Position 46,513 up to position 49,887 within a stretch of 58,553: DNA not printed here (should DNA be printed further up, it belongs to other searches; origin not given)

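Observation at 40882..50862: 3326-aa AglB/STT3 oligosaccharyltransferase fused to extra membrane and adhesin-like modules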

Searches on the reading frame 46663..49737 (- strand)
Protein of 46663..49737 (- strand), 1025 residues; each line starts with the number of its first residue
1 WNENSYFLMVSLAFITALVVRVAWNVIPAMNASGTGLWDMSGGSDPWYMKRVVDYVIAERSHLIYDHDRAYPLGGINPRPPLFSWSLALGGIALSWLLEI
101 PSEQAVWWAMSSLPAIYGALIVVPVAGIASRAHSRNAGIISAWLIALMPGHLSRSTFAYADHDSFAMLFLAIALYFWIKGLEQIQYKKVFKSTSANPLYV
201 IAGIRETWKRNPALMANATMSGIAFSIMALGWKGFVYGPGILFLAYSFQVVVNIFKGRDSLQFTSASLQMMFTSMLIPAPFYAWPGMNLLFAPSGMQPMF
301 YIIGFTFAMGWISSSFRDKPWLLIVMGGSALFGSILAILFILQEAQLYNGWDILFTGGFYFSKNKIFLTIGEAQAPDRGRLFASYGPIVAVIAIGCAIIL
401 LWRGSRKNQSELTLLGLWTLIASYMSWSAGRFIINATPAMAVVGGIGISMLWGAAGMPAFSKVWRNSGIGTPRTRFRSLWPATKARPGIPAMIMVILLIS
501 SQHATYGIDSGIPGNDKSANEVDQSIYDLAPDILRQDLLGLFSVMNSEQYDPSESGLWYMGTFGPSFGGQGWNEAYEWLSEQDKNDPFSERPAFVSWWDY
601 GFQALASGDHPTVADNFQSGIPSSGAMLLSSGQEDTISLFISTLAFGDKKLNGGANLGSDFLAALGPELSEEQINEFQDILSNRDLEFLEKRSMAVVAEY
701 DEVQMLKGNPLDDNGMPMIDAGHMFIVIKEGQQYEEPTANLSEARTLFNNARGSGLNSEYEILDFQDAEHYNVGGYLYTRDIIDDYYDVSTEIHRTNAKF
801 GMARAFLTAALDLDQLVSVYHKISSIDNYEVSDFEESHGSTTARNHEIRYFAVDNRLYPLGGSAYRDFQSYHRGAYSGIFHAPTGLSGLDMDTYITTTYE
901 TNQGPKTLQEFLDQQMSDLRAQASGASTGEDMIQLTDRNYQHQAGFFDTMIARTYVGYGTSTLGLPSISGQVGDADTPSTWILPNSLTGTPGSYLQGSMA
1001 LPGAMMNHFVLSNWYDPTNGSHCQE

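Call 24: search_solved_structures(query=window:46663-49737:-, max_evalue=0.01, show_alignments=2)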
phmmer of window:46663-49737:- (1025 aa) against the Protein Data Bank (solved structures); distinct sequences matched with E-value up to 0.01: 8.
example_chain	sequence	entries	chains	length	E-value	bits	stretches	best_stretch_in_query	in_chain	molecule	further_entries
8i9p_Lh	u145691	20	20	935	4.7e-07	31.2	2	43-183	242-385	dolichyl-diphosphooligosaccharide--protein glycotransferase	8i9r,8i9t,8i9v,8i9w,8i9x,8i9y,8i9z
3vgp_A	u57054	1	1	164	2e-05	25.8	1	570-638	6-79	Transmembrane oligosaccharyl transferase, putative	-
6c26_A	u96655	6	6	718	8.2e-05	23.8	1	45-180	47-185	Dolichyl-diphosphooligosaccharide--protein glycosyltransferase subunit STT3 | Dolichyl-diphosphooligosaccharide--protein glycotransferase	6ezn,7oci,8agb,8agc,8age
6ftg_5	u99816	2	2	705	0.00036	21.7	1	80-182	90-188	Dolichyl-diphosphooligosaccharide--protein glycosyltransferase subunit STT3A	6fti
6s7o_A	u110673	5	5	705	0.00044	21.4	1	113-182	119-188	Dolichyl-diphosphooligosaccharide--protein glycosyltransferase subunit STT3A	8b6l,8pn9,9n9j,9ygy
6ftj_5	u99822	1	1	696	0.00044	21.3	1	113-182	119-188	Dolichyl-diphosphooligosaccharide--protein glycosyltransferase subunit STT3A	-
3vu0_A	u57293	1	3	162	0.00055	21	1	571-638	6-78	Putative uncharacterized protein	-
6s7t_A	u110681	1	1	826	0.0012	19.9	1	45-182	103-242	Dolichyl-diphosphooligosaccharide--protein glycosyltransferase subunit STT3B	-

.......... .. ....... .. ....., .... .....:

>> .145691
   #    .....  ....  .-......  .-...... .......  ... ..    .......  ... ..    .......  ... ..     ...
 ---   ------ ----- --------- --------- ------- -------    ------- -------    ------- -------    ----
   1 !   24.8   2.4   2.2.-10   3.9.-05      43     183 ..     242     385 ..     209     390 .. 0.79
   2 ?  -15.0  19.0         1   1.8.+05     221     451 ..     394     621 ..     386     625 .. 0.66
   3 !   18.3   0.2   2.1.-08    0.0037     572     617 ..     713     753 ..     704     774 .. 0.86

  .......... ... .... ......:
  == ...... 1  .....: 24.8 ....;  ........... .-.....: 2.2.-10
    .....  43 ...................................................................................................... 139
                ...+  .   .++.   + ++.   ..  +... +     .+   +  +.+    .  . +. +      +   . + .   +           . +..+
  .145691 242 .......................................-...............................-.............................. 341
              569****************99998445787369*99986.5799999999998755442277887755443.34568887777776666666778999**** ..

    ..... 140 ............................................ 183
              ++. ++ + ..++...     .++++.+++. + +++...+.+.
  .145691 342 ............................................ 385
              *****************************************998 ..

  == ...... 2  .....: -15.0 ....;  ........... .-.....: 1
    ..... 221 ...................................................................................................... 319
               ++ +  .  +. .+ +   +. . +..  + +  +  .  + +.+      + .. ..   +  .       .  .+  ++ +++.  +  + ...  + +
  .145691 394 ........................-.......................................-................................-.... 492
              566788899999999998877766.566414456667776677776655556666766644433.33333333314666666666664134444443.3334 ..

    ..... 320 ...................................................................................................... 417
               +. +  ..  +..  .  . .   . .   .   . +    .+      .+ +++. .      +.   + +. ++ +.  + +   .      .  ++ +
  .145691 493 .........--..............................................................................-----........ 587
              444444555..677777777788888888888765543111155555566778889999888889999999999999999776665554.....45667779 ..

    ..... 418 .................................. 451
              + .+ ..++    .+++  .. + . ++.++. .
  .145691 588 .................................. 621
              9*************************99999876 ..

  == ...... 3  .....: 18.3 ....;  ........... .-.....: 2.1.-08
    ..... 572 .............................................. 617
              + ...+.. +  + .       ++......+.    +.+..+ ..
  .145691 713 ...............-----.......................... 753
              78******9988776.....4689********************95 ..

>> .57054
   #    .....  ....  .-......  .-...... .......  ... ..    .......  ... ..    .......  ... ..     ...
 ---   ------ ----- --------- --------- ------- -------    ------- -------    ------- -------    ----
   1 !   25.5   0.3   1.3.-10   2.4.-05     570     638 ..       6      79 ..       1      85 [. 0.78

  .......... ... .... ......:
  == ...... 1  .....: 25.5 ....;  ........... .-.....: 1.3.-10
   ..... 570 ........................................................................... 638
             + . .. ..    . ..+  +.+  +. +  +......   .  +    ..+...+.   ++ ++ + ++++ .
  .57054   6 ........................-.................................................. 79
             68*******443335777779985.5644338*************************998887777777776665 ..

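Call 40: predict_structure(alignment_id=A1)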
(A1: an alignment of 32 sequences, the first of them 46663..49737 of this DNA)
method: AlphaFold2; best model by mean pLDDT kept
length: 1025 residues; sequences in the alignment: 32
mean_pLDDT: 51.2   pTM: 0.36
mean pLDDT of the five models: 51.2, 50.8, 49.2, 45.0, 44.8
residues with pLDDT >= 90: 12; 70-90: 268; 50-70: 189; < 50: 556
segments of 3 or more residues with pLDDT < 50: 28-85, 149-161, 232-237, 285-287, 320-336, 346-393, 412-519, 529-531, 540-545, 554-630, 789-791, 828-912, 914-1025
pLDDT, mean of each block of 10 residues (from residue 1): 70 80 56 32 34 42 30 31 52 70 61 66 77 73 65 35 61 75 74 77 87 86 69 47 57 59 83 76 57 59 69 63 45 46 46 25 27 28 36 54 53 48 38 27 28 31 32 34 34 37 27 41 50 49 52 45 31 37 37 28 27 26 32 60 69 72 86 90 86 88 88 85 84 84 86 65 82 75 68 66 86 77 56 35 31 31 28 24 23 28 38 41 32 27 34 26 27 26 28 28 24 27 26
secondary structure, 60 per line:
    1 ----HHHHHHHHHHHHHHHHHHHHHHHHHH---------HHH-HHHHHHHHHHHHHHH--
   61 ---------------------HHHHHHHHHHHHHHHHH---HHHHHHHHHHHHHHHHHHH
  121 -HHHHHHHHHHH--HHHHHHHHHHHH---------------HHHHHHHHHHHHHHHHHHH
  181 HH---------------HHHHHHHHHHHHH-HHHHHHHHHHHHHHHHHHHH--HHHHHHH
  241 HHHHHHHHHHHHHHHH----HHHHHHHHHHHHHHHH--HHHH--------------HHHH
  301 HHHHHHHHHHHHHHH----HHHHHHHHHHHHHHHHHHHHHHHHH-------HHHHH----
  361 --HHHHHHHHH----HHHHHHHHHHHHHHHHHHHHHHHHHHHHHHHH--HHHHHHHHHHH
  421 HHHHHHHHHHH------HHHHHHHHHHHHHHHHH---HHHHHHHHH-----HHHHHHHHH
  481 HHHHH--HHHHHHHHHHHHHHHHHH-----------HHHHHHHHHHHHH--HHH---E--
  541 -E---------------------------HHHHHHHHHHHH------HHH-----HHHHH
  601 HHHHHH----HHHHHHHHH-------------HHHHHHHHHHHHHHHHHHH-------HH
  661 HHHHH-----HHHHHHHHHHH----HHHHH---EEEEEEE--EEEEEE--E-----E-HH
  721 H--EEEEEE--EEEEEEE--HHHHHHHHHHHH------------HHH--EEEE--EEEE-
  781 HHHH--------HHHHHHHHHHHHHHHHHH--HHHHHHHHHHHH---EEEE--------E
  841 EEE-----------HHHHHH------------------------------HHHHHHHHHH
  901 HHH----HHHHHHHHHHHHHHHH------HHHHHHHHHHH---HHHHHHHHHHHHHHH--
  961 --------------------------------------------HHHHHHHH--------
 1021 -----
elements in order (helices of 4 or more, strands of 3 or more residues): H5-30 H44-58 H82-98 H102-120 H122-132 H135-146 H162-182 H198-210 H212-231 H234-256 H261-276 H279-282 H297-315 H320-344 H352-356 H363-371 H376-407 H410-431 H438-454 H458-466 H472-485 H488-505 H517-529 H570-581 H596-606 H611-619 H633-651 H659-665 H671-681 H686-690 E694-700 E703-708 E724-729 E732-738 H741-752 E770-773 E776-779 H781-784 H793-810 H813-824 E828-831 E840-843 H855-860 H891-903 H908-923 H930-940 H944-958 H1005-1012

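Call 41: search_protein_representatives(protein=window:46663-49737:-)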
Query: 1025 residues. Proteins with E-value up to 0.001 (for the whole library): 856; up to 1e-10: 437; up to 1e-30: 237. The best 150 are listed.
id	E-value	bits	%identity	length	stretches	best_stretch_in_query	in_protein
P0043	0.0e+00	1530.0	66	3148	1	1-1017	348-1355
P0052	0.0e+00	1381.3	61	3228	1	1-1017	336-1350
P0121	0.0e+00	1325.3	59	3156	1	1-1017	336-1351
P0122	0.0e+00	1024.0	49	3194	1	1-1018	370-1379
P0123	2.5e-298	1008.8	75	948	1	1-564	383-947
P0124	3.8e-297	1004.8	48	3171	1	1-1016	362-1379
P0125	1.1e-291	986.8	49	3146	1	8-1018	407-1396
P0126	3.0e-289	978.7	48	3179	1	1-1017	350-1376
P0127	7.0e-289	977.5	46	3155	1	1-1018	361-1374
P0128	5.8e-277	938.0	47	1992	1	1-1018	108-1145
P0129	1.6e-272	923.3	46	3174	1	1-1019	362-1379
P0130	1.6e-258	877.0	44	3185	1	8-1016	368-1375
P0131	6.1e-228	775.7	66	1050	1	492-1024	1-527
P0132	2.1e-220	750.8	43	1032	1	103-1017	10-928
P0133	1.3e-211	721.7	68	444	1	13-454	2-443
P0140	1.0e-110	387.7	35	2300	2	8-645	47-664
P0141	8.7e-108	378.0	35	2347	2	9-675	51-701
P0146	3.9e-99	349.3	32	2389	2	28-680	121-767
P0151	7.4e-91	321.9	32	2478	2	13-673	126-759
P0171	1.6e-81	291.0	34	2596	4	5-445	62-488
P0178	1.1e-79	284.9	36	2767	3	41-445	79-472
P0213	6.8e-71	255.8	31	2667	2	12-641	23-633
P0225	9.5e-67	242.1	33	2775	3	33-447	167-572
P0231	5.8e-66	239.5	29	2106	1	4-663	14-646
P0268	9.5e-57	209.0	28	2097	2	39-684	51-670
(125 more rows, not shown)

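Call 43: list_cluster_members(proteins=[P0140, P0141, P0146, P0151, P0171, P0178, P0213, P0225, P0231, P0268])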
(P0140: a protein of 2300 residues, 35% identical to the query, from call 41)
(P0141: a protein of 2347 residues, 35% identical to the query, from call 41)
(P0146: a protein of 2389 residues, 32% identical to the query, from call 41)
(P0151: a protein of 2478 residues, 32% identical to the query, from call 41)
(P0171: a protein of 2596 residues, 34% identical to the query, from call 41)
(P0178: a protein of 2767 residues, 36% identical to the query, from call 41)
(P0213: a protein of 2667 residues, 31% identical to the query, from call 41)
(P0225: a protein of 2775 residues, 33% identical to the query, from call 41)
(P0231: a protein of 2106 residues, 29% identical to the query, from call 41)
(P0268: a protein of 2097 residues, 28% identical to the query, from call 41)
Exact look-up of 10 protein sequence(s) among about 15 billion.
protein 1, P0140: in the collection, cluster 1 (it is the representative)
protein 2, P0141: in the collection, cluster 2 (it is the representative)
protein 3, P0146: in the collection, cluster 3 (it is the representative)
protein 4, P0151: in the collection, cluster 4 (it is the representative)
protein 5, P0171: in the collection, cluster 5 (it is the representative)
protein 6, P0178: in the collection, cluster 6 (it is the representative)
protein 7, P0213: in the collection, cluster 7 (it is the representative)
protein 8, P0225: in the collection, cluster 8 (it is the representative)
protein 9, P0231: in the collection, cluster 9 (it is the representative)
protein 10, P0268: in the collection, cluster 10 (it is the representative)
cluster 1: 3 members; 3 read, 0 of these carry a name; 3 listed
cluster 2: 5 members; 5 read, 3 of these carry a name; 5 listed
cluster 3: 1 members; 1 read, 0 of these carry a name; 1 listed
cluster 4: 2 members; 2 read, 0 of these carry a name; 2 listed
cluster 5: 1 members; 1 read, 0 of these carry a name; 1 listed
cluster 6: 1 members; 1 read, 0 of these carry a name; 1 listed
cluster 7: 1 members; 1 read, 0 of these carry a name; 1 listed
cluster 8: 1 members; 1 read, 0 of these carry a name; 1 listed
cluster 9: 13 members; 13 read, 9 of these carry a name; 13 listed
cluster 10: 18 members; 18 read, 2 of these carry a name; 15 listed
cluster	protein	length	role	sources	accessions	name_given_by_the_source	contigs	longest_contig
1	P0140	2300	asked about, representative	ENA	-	-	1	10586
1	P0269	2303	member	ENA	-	-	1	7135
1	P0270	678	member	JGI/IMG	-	-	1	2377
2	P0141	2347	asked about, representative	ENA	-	-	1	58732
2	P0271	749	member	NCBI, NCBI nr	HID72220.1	MAG TPA: hypothetical protein EYP29_05715, partial [Thermoplasmata archaeon] | hypothetical protein [Thermoplasmata archaeon]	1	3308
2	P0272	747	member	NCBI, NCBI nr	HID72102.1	MAG TPA: carboxypeptidase regulatory-like domain-containing protein, partial ... | carboxypeptidase regulatory-like domain-containing protein [Thermoplasmata archaeon]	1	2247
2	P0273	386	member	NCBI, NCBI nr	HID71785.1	MAG TPA: hypothetical protein EYP29_03455, partial [Thermoplasmata archaeon] | hypothetical protein [Thermoplasmata archaeon]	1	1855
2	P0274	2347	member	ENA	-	-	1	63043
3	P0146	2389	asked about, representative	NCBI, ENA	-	-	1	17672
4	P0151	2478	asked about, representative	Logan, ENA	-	-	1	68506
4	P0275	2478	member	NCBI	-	-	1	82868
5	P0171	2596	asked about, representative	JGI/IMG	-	-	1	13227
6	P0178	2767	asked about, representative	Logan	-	-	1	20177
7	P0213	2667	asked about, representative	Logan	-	-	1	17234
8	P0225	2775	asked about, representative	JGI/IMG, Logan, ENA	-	-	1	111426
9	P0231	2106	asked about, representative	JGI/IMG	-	-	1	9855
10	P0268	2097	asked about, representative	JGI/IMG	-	dolichyl-diphosphooligosaccharide--protein glycosyltransferase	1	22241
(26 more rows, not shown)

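Call 48: fold_search(model_id=the predicted structure, library=pdb)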
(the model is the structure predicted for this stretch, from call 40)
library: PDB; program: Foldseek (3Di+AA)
matches with E <= 10: 163; with E <= 0.001: 11
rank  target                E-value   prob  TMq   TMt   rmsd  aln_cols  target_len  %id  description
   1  8agc_A                3.6e-05  1.00  0.23  0.32  15.1       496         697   18  Structure of yeast oligosaccharylransferase complex with lipid-linked oligosaccharide and non-acceptor peptide bound (released 2022-12-07)
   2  9n9j_I                4.0e-05  1.00  0.23  0.32  21.1       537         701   17  Structure of a GRP94 folding intermediate engaged with a CCDC134- and FKBP11-bound secretory translocon (released 2025-11-19)
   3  3wak                  8.7e-05  1.00  0.26  0.30  24.0       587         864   16  Crystal structure of the Archaeoglobus fulgidus oligosaccharyltransferase (O29867_ARCFU) in the apo form (released 2013-10-30)
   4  8b6l_I                1.2e-04  1.00  0.23  0.32  20.0       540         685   18  Subtomogram average of the human Sec61-TRAP-OSTA-translocon (released 2022-12-07)
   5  6s7t_A                1.5e-04  1.00  0.24  0.33  14.3       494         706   16  Cryo-EM structure of human oligosaccharyltransferase complex OST-B (released 2019-12-18)
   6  5gmy_A                1.8e-04  1.00  0.24  0.28  13.3       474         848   18  Crystal structure of the Archaeoglobus fulgidus oligosaccharyltransferase (O29867_ARCFU) tethered with an acceptor pep (released 2017-02-01)
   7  8agb_A                3.0e-04  1.00  0.21  0.31  16.2       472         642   16  Structure of yeast oligosaccharylransferase complex with lipid-linked oligosaccharide bound (released 2022-12-07)
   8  6ezn_F                3.6e-04  1.00  0.21  0.31  17.2       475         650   18  Cryo-EM structure of the yeast oligosaccharyltransferase (OST) complex (released 2018-01-17)
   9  8age_A                5.5e-04  1.00  0.21  0.31  15.9       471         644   18  Structure of yeast oligosaccharylransferase complex with acceptor peptide bound (released 2022-12-07)
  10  8pn9_A                5.5e-04  1.00  0.22  0.33  16.2       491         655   17  Structure of human oligosaccharyltransferase OST-A complex bound to NGI-1 (released 2024-05-08)
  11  6ftg_5                8.9e-04  1.00  0.25  0.38  23.0       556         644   16  Subtomogram average of OST-containing ribosome-translocon complexes from canine rough microsomal membranes (released 2018-03-21)
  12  6gxc_A                5.5e-03  1.00  0.20  0.27  16.8       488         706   12  Bacterial oligosaccharyltransferase PglB in complex with an inhibitory peptide and a reactive lipid-linked oligosaccha (released 2018-11-14)
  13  6s7o_A                8.4e-03  1.00  0.23  0.33  13.2       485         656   16  Cryo-EM structure of human oligosaccharyltransferase complex OST-A (released 2019-12-18)
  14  5ogl_A                1.0e-02  1.00  0.19  0.26  17.0       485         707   11  Structure of bacterial oligosaccharyltransferase PglB in complex with an acceptor peptide and an lipid-linked oligosac (released 2017-10-25)
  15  3rce_A                2.8e-02  0.99  0.19  0.27  16.2       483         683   14  Bacterial oligosaccharyltransferase PglB (released 2011-06-15)
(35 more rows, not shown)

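Call 50: find_encoding_contigs(protein=P0141, flank=8000, max_places=1)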
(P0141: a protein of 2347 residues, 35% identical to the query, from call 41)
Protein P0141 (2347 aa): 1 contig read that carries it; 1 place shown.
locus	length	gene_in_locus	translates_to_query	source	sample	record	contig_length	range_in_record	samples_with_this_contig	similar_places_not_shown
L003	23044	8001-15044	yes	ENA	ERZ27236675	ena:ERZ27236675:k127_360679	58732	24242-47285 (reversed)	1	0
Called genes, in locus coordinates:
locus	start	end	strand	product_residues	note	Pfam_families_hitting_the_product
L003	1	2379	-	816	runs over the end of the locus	PF00708:Acylphosphatase, PF07503:zf-HYPF, PF01300:Sua5_yciO_yrdC, PF17788:HypF_C, PF22521:HypF_C_2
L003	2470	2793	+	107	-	PF18446:DUF5611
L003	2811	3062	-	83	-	PF01206:TusA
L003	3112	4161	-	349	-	PF18911:PKD_4, PF00801:PKD, PF22352:K319L-like_PKD (faint), PF21027:Sde0182_C (faint)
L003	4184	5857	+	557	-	PF09594:GT87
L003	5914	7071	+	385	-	PF00282:Pyridoxal_deC, PF00155:Aminotran_1_2, PF00266:Aminotran_5, PF01041:DegT_DnrJ_EryC1 (weak), PF05889:SepSecS (faint), PF01276:OKR_DC_1 (weak)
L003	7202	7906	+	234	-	PF00730:HhH-GPD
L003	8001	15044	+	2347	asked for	PF02516:STT3, PF11974:bMG3 (faint), PF13620:CarboxypepD_reg, PF13715:CarbopepD_reg_2 (faint), PF17210:SdrD_B (faint), PF17802:SpaA (faint), PF22904:NOMO1-like_2nd (faint), PF07705:CARDB, +1 more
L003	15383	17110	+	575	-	PF02386:TrkH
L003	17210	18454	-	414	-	PF00890:FAD_binding_2 (weak), PF01134:GIDA (weak), PF01494:FAD_binding_3, PF03486:HI0933_like (weak), PF07992:Pyr_redox_2 (faint), PF12831:FAD_oxidored, PF01266:DAO (weak), PF22578:GGR_cat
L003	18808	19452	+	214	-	PF02581:TMP-TENI, PF01729:QRPTase_C (faint), PF03060:NMO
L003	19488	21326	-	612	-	PF00012:HSP70, PF06723:MreB_Mbl, PF00012:HSP70, PF02782:FGGY_C (faint)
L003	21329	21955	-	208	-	PF01025:GrpE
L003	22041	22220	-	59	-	PF01192:RNA_pol_Rpb6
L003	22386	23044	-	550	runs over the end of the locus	PF00118:Cpn60_TCP1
